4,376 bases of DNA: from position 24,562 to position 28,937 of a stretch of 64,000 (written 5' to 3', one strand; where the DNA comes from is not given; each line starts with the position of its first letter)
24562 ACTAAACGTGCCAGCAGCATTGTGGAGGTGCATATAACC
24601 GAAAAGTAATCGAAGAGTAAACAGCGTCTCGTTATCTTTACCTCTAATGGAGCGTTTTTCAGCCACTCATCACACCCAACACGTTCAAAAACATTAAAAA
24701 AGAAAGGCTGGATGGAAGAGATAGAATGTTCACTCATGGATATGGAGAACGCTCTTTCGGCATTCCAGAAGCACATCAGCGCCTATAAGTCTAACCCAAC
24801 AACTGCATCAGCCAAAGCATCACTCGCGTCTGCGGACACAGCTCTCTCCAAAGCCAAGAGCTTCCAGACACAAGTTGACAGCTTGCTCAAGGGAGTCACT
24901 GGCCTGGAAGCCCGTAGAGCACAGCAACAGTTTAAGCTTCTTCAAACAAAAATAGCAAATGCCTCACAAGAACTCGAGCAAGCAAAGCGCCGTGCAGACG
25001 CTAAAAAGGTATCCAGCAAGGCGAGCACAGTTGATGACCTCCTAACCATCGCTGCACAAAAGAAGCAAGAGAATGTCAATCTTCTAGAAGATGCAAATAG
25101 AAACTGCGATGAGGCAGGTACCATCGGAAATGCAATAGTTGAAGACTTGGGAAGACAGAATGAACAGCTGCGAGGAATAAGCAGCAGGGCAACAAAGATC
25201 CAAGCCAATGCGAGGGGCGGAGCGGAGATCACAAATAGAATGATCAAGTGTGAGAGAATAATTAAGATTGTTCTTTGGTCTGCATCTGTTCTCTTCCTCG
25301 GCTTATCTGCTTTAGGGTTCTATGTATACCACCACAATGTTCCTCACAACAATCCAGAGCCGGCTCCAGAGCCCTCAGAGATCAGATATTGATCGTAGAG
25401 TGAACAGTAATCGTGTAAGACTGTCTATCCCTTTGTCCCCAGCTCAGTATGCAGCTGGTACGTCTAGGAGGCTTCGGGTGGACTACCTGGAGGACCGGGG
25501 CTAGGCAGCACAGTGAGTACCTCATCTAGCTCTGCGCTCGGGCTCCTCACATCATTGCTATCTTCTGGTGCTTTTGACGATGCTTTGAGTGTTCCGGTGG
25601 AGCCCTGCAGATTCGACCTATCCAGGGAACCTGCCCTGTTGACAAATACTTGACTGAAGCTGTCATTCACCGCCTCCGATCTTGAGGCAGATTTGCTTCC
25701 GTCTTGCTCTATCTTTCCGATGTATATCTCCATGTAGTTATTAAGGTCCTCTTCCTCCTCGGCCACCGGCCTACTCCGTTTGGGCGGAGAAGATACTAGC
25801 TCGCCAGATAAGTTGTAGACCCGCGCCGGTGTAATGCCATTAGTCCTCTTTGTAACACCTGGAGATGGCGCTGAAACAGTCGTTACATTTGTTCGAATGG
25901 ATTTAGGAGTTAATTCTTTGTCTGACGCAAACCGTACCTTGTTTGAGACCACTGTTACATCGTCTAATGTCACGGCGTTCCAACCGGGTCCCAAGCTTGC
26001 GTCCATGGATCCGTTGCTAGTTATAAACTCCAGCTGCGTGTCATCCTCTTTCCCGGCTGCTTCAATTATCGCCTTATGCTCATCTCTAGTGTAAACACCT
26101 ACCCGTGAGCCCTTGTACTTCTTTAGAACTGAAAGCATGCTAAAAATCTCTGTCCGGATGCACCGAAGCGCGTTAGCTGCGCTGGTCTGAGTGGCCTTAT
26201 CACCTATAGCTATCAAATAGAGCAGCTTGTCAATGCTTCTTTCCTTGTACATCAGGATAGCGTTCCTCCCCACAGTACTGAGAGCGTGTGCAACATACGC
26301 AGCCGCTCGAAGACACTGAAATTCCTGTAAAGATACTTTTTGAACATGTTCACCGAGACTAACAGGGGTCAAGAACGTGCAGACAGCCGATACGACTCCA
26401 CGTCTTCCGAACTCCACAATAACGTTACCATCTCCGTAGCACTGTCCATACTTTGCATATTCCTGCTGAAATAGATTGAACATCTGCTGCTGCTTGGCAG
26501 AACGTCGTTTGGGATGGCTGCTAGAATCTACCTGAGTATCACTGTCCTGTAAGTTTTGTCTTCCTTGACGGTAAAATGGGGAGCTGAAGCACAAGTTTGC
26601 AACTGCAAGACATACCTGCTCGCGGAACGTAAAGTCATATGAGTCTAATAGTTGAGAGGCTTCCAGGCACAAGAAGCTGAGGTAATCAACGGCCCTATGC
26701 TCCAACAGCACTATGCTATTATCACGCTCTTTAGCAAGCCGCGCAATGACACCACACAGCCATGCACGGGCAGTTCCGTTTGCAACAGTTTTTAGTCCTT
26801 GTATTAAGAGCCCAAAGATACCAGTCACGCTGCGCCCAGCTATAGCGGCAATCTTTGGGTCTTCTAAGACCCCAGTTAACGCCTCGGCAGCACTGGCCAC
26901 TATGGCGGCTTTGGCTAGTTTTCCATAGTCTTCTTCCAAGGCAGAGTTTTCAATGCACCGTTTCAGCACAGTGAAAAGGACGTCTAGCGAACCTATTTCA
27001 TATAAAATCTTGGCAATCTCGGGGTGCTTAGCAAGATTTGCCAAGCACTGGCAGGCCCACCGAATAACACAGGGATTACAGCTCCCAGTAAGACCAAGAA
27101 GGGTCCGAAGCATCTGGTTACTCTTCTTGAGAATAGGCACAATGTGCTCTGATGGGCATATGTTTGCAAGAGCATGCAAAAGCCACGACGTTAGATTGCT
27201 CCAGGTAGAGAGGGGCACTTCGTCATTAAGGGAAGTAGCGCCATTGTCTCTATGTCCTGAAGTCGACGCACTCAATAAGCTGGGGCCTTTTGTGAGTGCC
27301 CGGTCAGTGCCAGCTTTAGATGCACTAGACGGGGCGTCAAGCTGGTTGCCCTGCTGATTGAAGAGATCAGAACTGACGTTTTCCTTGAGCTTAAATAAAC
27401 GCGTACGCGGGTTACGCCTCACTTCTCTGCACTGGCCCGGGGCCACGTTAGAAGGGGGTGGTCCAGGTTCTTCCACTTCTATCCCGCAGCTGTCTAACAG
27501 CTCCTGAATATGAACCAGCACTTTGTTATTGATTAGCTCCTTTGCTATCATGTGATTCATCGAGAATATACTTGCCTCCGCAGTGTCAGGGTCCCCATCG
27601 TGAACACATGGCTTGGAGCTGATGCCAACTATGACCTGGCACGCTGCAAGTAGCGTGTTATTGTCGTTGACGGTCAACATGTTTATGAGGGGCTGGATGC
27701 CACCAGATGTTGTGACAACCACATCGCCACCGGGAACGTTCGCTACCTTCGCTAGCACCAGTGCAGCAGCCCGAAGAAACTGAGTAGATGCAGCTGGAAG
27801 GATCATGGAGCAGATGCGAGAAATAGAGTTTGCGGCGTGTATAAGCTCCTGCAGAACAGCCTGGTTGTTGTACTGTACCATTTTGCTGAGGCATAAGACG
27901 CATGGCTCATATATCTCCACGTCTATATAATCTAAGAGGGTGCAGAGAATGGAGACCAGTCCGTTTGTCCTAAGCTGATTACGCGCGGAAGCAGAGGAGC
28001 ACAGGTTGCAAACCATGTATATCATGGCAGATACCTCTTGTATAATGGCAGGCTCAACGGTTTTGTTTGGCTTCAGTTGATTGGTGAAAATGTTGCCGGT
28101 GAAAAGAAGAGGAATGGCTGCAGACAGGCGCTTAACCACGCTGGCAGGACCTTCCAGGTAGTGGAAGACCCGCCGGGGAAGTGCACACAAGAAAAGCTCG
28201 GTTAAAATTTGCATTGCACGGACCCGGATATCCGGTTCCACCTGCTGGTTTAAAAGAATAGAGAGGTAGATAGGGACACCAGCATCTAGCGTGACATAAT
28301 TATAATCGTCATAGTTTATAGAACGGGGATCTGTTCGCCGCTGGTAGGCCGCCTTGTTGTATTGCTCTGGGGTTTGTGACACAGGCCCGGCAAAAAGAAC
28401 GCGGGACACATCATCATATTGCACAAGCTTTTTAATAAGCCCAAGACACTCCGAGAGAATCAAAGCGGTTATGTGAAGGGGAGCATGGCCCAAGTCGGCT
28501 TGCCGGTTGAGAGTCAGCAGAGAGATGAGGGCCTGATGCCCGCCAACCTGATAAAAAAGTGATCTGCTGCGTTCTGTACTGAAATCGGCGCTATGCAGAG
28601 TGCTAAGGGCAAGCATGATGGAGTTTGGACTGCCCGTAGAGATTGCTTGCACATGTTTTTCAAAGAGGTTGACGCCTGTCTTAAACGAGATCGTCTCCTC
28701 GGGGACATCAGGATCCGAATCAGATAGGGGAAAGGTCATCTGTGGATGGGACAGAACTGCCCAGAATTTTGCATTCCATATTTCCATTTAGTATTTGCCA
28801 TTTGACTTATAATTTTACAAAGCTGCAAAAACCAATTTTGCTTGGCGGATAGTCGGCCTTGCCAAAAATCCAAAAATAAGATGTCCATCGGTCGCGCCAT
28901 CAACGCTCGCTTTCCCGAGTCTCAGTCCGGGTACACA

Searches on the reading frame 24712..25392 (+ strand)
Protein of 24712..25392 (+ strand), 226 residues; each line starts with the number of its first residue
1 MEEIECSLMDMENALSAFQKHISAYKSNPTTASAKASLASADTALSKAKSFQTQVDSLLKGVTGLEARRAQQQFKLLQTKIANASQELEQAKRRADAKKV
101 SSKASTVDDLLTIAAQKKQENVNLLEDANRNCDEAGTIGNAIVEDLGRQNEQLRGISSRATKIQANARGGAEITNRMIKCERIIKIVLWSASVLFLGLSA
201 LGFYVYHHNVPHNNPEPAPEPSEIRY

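Call 40: search_protein_families(library=pfam, proteins=[window:24712-25392:+], max_evalue=0.001)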
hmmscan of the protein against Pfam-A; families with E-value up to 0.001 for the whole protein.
window:24712-25392:+ (226 aa): 1 family
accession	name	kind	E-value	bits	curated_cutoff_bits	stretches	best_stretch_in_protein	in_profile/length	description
PF12352.13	V-SNARE_C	-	7.5e-05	23.4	27.1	1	125-165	10-50/66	Snare region anchored in the vesicle membrane C-terminus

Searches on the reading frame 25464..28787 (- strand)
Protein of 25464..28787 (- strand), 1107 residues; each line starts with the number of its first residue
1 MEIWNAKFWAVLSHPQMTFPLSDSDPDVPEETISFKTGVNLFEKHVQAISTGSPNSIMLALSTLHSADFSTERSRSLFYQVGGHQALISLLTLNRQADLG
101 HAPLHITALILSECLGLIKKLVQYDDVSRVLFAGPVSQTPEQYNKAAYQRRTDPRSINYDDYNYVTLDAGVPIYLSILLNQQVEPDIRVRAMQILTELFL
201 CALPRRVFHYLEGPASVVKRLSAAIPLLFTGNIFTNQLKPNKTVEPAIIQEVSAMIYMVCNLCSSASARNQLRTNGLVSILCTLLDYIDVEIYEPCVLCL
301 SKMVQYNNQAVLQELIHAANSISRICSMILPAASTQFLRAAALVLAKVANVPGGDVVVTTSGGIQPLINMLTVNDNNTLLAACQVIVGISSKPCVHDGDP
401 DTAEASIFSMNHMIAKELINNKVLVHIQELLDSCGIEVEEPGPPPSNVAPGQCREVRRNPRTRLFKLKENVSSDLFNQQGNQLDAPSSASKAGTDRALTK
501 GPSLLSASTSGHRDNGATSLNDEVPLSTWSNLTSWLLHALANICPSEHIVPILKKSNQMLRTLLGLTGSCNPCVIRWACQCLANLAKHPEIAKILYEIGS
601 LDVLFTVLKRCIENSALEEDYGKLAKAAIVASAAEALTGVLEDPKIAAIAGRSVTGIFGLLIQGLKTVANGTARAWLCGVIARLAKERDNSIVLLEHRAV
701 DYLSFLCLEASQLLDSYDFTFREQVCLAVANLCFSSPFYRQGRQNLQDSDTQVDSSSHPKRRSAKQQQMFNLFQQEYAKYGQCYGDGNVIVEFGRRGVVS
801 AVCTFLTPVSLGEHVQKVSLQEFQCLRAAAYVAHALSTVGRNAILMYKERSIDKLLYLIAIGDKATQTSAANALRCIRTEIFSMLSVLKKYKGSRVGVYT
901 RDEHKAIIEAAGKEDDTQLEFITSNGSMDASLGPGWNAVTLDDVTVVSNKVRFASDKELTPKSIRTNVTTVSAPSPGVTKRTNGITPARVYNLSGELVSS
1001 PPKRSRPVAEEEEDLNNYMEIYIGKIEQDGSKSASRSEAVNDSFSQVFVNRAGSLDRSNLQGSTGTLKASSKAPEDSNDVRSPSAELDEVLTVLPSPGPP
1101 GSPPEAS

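Call 41: search_protein_families(library=pfam, proteins=[window:25464-28787:-], max_evalue=0.001)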
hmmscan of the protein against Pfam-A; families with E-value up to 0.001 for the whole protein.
window:25464-28787:- (1107 aa): 2 families
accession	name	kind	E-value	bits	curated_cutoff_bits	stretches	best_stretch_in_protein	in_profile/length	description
PF24768.1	ARM_ARMC5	-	1.5e-07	31.5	79.9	1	537-614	7-84/289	ARMC5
PF00514.29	Arm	-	6.8e-05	23.2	20.6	0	360-386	10-36/41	Armadillo/beta-catenin-like repeat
